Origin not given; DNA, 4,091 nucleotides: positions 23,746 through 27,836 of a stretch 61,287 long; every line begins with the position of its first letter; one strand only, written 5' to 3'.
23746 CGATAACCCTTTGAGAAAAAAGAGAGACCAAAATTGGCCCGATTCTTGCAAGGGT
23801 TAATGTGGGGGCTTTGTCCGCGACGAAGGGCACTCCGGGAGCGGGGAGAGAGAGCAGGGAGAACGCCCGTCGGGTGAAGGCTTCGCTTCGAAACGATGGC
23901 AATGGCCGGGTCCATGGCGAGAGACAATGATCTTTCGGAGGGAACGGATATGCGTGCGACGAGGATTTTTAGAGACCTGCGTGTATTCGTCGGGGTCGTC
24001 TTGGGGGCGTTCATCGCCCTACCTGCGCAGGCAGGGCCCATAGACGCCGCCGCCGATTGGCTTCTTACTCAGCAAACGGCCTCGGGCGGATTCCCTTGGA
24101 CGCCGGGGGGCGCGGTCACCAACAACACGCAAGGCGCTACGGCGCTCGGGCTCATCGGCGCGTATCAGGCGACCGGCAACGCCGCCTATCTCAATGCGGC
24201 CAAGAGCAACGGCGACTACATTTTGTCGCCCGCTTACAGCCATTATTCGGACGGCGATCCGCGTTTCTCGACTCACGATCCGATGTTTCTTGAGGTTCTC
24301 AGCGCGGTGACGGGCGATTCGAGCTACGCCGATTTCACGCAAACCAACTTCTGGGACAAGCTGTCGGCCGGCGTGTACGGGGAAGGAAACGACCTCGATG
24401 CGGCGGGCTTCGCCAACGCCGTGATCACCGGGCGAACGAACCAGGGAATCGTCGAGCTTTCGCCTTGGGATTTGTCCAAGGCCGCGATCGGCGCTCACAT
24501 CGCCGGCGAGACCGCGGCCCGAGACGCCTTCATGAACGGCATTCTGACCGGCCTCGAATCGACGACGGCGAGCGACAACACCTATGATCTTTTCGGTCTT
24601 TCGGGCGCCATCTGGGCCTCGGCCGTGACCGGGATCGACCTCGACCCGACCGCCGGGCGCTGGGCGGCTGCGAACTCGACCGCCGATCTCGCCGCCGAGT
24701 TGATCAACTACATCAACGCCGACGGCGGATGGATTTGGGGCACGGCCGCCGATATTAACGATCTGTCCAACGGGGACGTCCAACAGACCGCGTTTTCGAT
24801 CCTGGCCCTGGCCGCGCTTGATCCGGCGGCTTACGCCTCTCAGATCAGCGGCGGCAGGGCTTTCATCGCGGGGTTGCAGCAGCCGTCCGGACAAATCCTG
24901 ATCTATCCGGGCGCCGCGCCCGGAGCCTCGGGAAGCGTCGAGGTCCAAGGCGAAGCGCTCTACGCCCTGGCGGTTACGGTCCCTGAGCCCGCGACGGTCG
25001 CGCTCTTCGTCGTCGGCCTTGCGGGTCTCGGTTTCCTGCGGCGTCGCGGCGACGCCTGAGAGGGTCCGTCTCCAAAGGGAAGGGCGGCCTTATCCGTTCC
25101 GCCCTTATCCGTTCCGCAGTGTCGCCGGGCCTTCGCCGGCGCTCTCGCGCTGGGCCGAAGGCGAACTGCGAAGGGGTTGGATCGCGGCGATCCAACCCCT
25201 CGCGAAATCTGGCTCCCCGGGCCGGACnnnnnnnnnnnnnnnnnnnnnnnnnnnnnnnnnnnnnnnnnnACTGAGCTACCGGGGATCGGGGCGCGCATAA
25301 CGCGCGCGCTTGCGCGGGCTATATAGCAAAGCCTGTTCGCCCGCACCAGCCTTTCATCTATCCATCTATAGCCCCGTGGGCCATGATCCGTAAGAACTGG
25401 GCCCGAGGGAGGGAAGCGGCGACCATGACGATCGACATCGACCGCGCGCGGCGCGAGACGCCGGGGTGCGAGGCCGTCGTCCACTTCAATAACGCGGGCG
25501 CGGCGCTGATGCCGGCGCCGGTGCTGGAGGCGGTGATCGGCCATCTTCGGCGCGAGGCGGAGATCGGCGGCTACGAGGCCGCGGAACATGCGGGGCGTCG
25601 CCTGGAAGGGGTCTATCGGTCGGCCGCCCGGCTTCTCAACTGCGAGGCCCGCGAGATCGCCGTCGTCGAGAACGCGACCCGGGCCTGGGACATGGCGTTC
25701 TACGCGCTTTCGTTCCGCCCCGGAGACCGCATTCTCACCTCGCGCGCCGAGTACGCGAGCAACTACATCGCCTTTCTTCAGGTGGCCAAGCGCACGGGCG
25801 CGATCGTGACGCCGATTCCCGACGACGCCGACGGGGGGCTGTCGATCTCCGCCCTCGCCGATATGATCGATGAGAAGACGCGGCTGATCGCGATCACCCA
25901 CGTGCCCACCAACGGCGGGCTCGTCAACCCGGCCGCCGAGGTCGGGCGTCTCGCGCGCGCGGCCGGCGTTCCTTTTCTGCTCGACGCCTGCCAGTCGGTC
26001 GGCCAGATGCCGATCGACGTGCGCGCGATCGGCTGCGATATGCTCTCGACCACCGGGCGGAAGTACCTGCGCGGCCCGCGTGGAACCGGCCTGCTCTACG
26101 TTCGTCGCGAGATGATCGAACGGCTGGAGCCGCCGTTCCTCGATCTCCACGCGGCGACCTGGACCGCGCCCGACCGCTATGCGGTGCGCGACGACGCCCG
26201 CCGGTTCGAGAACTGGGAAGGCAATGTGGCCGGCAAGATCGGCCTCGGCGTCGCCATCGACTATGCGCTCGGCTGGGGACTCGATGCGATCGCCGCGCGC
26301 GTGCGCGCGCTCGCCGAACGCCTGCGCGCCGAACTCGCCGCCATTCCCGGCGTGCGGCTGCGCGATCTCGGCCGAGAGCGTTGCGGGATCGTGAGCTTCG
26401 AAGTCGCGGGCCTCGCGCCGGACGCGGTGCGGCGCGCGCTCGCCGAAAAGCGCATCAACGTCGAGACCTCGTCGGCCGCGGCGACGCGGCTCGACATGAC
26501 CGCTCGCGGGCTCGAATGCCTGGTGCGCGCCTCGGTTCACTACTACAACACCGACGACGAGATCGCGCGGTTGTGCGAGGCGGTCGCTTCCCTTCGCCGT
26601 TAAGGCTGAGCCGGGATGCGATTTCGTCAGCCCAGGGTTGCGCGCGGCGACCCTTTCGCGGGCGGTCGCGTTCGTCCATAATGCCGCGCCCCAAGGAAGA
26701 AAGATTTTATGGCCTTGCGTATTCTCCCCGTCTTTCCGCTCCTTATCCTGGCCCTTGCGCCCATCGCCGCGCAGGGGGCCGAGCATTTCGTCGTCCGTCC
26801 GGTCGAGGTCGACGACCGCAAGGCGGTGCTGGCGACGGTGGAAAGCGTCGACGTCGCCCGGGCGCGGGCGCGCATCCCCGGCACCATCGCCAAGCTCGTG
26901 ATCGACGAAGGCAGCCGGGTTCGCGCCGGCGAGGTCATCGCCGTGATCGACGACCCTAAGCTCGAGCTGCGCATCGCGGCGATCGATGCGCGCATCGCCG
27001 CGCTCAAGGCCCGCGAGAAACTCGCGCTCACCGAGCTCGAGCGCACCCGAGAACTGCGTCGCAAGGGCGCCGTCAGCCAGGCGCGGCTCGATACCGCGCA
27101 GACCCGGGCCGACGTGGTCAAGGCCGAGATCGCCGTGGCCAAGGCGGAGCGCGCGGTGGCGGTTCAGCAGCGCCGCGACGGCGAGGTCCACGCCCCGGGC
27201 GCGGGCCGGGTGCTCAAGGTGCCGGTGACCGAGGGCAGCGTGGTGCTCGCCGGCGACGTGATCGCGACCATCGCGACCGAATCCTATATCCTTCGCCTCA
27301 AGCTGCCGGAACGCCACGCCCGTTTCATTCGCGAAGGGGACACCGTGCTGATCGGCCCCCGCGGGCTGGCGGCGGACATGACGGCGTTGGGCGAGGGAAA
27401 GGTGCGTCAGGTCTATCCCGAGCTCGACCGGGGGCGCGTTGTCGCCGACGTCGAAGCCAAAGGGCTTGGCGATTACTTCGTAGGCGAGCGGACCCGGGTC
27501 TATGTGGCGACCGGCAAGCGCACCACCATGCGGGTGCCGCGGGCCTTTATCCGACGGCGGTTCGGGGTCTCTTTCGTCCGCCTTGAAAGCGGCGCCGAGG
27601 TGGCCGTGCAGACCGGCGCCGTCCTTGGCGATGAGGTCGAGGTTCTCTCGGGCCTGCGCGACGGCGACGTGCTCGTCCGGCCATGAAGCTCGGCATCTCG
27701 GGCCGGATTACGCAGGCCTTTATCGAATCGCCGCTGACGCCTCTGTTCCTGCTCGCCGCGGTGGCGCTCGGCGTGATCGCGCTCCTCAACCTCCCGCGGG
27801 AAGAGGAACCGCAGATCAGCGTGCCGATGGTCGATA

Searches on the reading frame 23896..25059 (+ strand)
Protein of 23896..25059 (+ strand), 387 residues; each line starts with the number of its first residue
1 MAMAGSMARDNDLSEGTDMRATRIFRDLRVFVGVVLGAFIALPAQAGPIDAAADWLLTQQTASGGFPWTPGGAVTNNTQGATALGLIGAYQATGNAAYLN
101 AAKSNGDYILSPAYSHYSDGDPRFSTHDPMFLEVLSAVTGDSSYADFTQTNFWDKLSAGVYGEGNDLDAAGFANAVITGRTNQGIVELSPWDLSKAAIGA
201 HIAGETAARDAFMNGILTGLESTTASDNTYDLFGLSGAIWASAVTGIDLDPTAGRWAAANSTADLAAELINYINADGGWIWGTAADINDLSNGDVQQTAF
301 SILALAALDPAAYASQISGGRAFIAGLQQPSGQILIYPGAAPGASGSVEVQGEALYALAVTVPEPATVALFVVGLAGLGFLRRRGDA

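Call 7: search_protein_families(library=ncbifam, proteins=[window:23896-25059:+], max_evalue=0.001)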
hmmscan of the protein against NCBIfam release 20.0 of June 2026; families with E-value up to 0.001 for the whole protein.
window:23896-25059:+ (387 aa): 8 families
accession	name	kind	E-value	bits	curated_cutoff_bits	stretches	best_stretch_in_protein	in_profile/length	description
NF038129.1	PEP_NF038129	equivalog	7.6e-08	32.4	65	1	328-384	138-193/194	NF038129 family PEP-CTERM protein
NF033554.9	floc_PepA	equivalog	1.8e-06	27.9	80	1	270-384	150-259/261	flocculation-associated PEP-CTERM protein PepA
NF038125.1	PEP_CTERM_THxN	subfamily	3.3e-06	26.8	85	1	359-384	221-245/246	THxN family PEP-CTERM protein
NF041538.1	PEP_EDSA_1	subfamily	4.9e-06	26.4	100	1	359-384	280-306/307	EDSAP-1 family PEP-CTERM protein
NF038124.1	PEP_CTERM_TLD_A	exception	7.4e-05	22.4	100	1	346-384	196-233/235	PEP_CTERM-anchored TLD domain-containing protein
NF038126.1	PEP_CTERM_FxDxF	subfamily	7.6e-05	23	50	1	355-384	132-164/165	FxDxF family PEP-CTERM protein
TIGR02595.1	PEP_CTERM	domain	8.1e-05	23.2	16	1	362-384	1-23/24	PEP-CTERM sorting domain-containing protein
NF038118.1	PEP_CTERM_CCXG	equivalog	0.00084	19.1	90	0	358-384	172-198/199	CCXG family PEP-CTERM protein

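Call 42: search_protein_families(library=ncbifam, alignment_id=A2, max_evalue=0.01)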
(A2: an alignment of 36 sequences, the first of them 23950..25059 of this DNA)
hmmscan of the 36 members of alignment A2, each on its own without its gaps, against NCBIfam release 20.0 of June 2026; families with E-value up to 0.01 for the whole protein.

A. member 1, window:23950-25059:+ (369 aa): 11 families
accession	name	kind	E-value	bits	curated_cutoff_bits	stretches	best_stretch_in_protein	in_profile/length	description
NF038129.1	PEP_NF038129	equivalog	7.5e-08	32.4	65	1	310-366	138-193/194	NF038129 family PEP-CTERM protein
NF033554.9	floc_PepA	equivalog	1.4e-06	28.4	80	1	252-366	150-259/261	flocculation-associated PEP-CTERM protein PepA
NF038125.1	PEP_CTERM_THxN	subfamily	3.1e-06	27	85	1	341-366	221-245/246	THxN family PEP-CTERM protein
NF041538.1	PEP_EDSA_1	subfamily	4.9e-06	26.4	100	1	341-366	280-306/307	EDSAP-1 family PEP-CTERM protein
NF038124.1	PEP_CTERM_TLD_A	exception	6.7e-05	22.6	100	1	328-366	196-233/235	PEP_CTERM-anchored TLD domain-containing protein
NF038126.1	PEP_CTERM_FxDxF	subfamily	7e-05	23.1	50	1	336-366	131-164/165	FxDxF family PEP-CTERM protein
TIGR02595.1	PEP_CTERM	domain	7.6e-05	23.3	16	1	344-366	1-23/24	PEP-CTERM sorting domain-containing protein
NF038118.1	PEP_CTERM_CCXG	equivalog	0.00077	19.2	90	1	340-366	172-198/199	CCXG family PEP-CTERM protein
NF033947.0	PEP-cistern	hypoth_equivalog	0.003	17.3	60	1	339-366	168-195/195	cistern family PEP-CTERM protein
NF041927.1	Xrt_dep_XDP1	equivalog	0.0031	17.5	125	1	342-366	217-241/242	exosortase-dependent surface protein XDP1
NF038120.1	PEP_CTERM_QFxxD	subfamily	0.0047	16.8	80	0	342-366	191-215/215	NF038120 family PEP-CTERM protein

B. families by the number of members that match (of 36 scanned): 86 families (the first 25 are shown)
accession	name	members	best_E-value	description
NF038129.1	PEP_NF038129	21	7.2e-08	NF038129 family PEP-CTERM protein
TIGR02595.1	PEP_CTERM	21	8.5e-07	PEP-CTERM sorting domain-containing protein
NF038125.1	PEP_CTERM_THxN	20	3.9e-09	THxN family PEP-CTERM protein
NF038120.1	PEP_CTERM_QFxxD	19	6.1e-10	NF038120 family PEP-CTERM protein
NF041927.1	Xrt_dep_XDP1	19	2.4e-07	exosortase-dependent surface protein XDP1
NF033554.9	floc_PepA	18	1.8e-62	flocculation-associated PEP-CTERM protein PepA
NF041538.1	PEP_EDSA_1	17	5.3e-85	EDSAP-1 family PEP-CTERM protein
NF038124.1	PEP_CTERM_TLD_A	17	6.8e-06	PEP_CTERM-anchored TLD domain-containing protein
NF038118.1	PEP_CTERM_CCXG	16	1.1e-06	CCXG family PEP-CTERM protein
NF038126.1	PEP_CTERM_FxDxF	14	1e-12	FxDxF family PEP-CTERM protein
NF033947.0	PEP-cistern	13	3.7e-05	cistern family PEP-CTERM protein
NF038119.1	PEP_CTERM_MHFG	6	3.4e-08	MHFG family PEP-CTERM protein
TIGR03370.1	VPLPA-CTERM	5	0.00024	VPLPA-CTERM sorting domain-containing protein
NF035944.1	PEPxxWA-CTERM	3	1.1e-13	PEPxxWA-CTERM sorting domain-containing protein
TIGR03901.2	MYXO-CTERM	2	0.0064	MYXO-CTERM sorting domain-containing protein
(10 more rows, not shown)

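Call 53: search_protein_families(library=pfam, proteins=[window:23950-25059:+], max_evalue=0.01)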
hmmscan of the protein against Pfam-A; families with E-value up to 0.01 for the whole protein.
window:23950-25059:+ (369 aa): 1 family
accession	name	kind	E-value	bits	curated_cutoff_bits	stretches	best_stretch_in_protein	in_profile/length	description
PF07589.16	PEP-CTERM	-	2.2e-05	24.8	20.7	1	343-365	1-24/24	PEP-CTERM motif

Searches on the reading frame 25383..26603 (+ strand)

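Call 7: search_protein_families(library=ncbifam, proteins=[window:25383-26603:+], max_evalue=0.001)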
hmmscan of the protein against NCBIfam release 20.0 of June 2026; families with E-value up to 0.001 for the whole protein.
window:25383-26603:+ (406 aa): 28 families (the best 25 are shown)
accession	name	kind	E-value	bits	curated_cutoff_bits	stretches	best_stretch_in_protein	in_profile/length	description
TIGR01979.1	sufS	subfamily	2.3e-60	204.6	475.1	1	30-405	17-399/403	SufS family cysteine desulfurase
NF041166.1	f2_encap_cargo1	exception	6.7e-54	184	800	1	31-403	245-622/623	family 2A encapsulin nanocompartment cargo protein cysteine desulfurase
TIGR04343.1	egtE_PLP_lyase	equivalog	6.7e-54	183.1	400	1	30-402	12-369/370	ergothioneine biosynthesis PLP-dependent enzyme EgtE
NF006791.0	PRK09295.1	equivalog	2.3e-46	158.7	661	1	32-404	24-401/406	cysteine desulfurase SufS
TIGR01976.1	am_tr_V_VC1184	hypoth_equivalog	6.9e-42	144.1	352.35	1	18-401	2-401/401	cysteine desulfurase-like protein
NF008126.0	PRK10874.1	equivalog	4.3e-41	141.4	607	1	21-402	8-393/401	cysteine desulfurase CsdA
TIGR03392.1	FeS_syn_CsdA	equivalog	1.6e-40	139.5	493.6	1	23-402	7-390/398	cysteine desulfurase CsdA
TIGR01977.1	am_tr_V_EF2568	hypoth_equivalog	1.1e-36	126.7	377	1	44-403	13-375/376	cysteine desulfurase family protein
TIGR03402.1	FeS_nifS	equivalog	2.6e-30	105.5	530.75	1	47-367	15-322/379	cysteine desulfurase NifS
NF010611.0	PRK14012.1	equivalog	7.2e-25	87.7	548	1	47-250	21-230/406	IscS subfamily cysteine desulfurase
NF040779.1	Sec_lyase_SclA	exception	7.3e-24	84.4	525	1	87-401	59-373/378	selenocysteine lyase SclA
TIGR03235.1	DNA_S_dndA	equivalog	4.2e-23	82.2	480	1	64-247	34-221/353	cysteine desulfurase DndA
TIGR02006.1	IscS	equivalog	2.6e-22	79.4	643.2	1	73-249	48-225/402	IscS subfamily cysteine desulfurase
TIGR03403.1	nifS_epsilon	equivalog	1.6e-21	76.6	587.7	1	115-369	91-327/382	NifS family cysteine desulfurase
NF051467.1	peri_mod_PvdN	equivalog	3.4e-21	75.4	650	1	31-399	52-419/425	pyoverdine-tailoring periplasmic protein PvdN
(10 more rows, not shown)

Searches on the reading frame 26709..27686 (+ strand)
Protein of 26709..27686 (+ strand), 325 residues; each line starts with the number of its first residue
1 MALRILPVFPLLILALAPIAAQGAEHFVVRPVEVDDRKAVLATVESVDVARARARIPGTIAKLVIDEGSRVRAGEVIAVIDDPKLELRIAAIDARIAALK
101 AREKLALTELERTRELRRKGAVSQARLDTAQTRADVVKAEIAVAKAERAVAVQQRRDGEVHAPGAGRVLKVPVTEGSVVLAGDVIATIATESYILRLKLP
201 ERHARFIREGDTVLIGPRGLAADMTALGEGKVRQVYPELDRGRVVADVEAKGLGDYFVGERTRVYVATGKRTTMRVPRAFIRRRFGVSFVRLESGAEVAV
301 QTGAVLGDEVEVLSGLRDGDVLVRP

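Call 7: search_protein_families(library=ncbifam, proteins=[window:26709-27686:+], max_evalue=0.001)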
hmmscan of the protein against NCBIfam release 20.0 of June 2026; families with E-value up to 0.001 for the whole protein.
window:26709-27686:+ (325 aa): 28 families (the best 25 are shown)
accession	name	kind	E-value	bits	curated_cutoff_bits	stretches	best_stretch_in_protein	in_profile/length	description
TIGR01730.1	RND_mfp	subfamily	2.6e-34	118.6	94.9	1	30-323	7-306/322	efflux RND transporter periplasmic adaptor subunit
TIGR00999.1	8a0102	subfamily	6.1e-17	61.6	319.3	1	68-321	1-261/271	CzcB/NccB family metal efflux transporter periplasmic adaptor subunit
NF045904.1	RND-peri-MexE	equivalog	2.4e-13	49.7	714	1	33-187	50-201/390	multidrug efflux RND transporter periplasmic adaptor subunit MexE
TIGR03794.1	NHLM_micro_HlyD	equivalog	4.8e-12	45.5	156.2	1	46-129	55-139/421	NHLP bacteriocin system secretion protein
NF033138.2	RND-peri-MexC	equivalog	1.3e-11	44.3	625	1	43-184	57-198/375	MexC family multidrug efflux RND transporter periplasmic adaptor subunit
NF008606.0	PRK11578.1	equivalog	3.1e-11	43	342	1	36-190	46-216/371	macrolide transporter subunit MacA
NF002939.0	PRK03598.1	equivalog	4.3e-11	42.6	393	2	53-135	48-123/332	secretion protein HlyD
NF000272.2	OqxA_adapt_sub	exception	4.7e-11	42.3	835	1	22-190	42-208/391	multidrug efflux RND transporter periplasmic adaptor subunit OqxA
NF008589.1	PRK11556.1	equivalog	2.5e-10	39.9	391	1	38-184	73-219/392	MdtA/MuxA family multidrug efflux RND transporter periplasmic adaptor subunit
NF007132.1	PRK09578.1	equivalog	3.6e-10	39.1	512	1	20-179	36-195/396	MexX/AxyX family multidrug efflux RND transporter periplasmic adaptor subunit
TIGR00998.1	8a0101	subfamily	6.4e-10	38.5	390.8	1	11-138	7-126/334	EmrA/EmrK family multidrug efflux transporter periplasmic adaptor subunit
NF007850.1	PRK10559.1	equivalog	2.2e-09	36.8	400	1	47-219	38-210/303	p-hydroxybenzoic acid efflux pump subunit AaeA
NF007785.0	PRK10476.1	equivalog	2.6e-08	33.1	376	1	138-215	189-267/347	multidrug transporter subunit MdtN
NF004173.0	PRK05641.1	equivalog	3.7e-08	34.1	199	0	128-185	54-112/153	putative acetyl-CoA carboxylase biotin carboxyl carrier protein subunit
TIGR02971.1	heterocyst_DevB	subfamily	4.5e-08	32.8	129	1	88-155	98-165/327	ABC exporter membrane fusion protein, DevB family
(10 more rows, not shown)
